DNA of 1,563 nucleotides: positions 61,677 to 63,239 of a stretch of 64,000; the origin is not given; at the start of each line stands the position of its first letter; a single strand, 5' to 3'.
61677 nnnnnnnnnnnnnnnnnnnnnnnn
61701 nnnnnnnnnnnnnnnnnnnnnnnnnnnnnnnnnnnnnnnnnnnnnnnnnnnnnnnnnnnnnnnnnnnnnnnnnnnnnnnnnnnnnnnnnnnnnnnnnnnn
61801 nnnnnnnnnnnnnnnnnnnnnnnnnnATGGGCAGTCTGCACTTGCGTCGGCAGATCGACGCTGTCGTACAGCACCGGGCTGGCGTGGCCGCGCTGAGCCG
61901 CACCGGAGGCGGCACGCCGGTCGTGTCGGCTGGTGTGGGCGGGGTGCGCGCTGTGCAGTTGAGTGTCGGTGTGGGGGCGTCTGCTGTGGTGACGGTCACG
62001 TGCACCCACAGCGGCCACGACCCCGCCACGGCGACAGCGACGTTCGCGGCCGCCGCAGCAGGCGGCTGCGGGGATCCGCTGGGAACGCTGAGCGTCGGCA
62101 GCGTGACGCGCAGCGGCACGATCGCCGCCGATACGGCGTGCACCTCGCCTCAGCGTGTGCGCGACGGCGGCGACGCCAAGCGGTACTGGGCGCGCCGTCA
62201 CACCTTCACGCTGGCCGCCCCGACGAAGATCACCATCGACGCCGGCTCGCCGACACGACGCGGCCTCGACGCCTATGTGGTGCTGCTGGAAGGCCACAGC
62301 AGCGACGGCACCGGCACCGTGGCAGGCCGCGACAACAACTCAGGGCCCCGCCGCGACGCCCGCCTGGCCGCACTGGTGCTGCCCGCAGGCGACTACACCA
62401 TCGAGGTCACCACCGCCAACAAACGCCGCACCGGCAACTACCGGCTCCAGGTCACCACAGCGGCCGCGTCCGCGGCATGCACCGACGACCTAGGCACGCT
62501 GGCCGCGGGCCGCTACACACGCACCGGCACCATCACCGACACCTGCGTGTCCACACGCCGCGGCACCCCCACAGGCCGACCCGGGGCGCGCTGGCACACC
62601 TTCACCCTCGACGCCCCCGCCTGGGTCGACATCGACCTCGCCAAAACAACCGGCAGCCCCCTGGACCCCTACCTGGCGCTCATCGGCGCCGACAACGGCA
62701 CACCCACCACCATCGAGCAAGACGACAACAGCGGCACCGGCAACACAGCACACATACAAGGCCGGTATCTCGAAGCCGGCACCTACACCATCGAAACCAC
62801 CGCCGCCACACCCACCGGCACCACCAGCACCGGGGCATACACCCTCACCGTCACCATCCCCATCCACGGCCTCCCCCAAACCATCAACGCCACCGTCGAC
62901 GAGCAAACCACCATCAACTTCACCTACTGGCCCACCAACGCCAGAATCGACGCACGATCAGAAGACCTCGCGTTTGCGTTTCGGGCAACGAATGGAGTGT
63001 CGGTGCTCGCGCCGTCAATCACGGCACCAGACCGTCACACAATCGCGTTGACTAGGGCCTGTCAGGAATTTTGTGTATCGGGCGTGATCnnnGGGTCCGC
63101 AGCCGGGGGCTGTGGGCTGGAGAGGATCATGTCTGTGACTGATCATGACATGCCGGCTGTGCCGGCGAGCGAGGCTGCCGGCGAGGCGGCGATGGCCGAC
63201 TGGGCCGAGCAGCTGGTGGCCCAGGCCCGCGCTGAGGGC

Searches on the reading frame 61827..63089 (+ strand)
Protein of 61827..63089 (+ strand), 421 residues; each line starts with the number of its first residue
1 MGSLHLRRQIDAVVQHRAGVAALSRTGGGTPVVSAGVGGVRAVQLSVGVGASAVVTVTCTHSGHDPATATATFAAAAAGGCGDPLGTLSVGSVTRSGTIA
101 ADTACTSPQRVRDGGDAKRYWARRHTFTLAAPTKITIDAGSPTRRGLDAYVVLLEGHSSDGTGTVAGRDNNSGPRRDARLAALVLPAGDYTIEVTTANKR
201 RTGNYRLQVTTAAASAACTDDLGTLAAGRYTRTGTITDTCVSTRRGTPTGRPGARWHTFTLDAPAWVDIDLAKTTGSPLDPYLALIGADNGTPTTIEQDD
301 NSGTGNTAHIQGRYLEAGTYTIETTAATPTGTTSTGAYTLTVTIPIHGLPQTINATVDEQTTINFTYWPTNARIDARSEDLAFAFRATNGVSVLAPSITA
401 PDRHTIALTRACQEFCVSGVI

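Call 5: search_protein_families(library=pfam, proteins=[window:61827-63089:+], max_evalue=1)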
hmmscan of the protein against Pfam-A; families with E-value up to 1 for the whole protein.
window:61827-63089:+ (421 aa): 9 families
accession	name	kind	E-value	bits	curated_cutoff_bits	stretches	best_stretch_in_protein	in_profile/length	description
PF04151.21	PPC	-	1.8e-09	38.7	25.9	2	255-323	3-67/70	Bacterial pre-peptidase C-terminal domain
PF07495.19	Y_Y_Y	-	0.0017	18.7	26.6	0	185-205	35-55/65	Y_Y_Y domain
PF04234.18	CopC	-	0.0024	19.3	23.3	1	277-342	32-92/92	CopC domain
PF23623.1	GBD_IRG7_N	-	0.0039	17.8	27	1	273-332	30-86/95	IRG7 N-terminal galactose binding domain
PF16405.10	DUF5013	-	0.011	16.4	28.5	0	303-393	59-148/149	Domain of unknown function (DUF5013)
PF20164.4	GspA_SrpA_N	-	0.095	13.5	27.4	0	297-343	26-69/117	GspA/SrpA SigLec-like domain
PF13860.13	FlgD_ig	-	0.12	12.8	27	0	184-198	63-77/79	FlgD Ig-like domain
PF00801.26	PKD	-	0.3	11.6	23.5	0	301-335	37-74/80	PKD domain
PF14734.12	DUF4469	-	0.56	10.6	22.6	0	185-198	74-87/101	Domain of unknown function (DUF4469) with IG-like fold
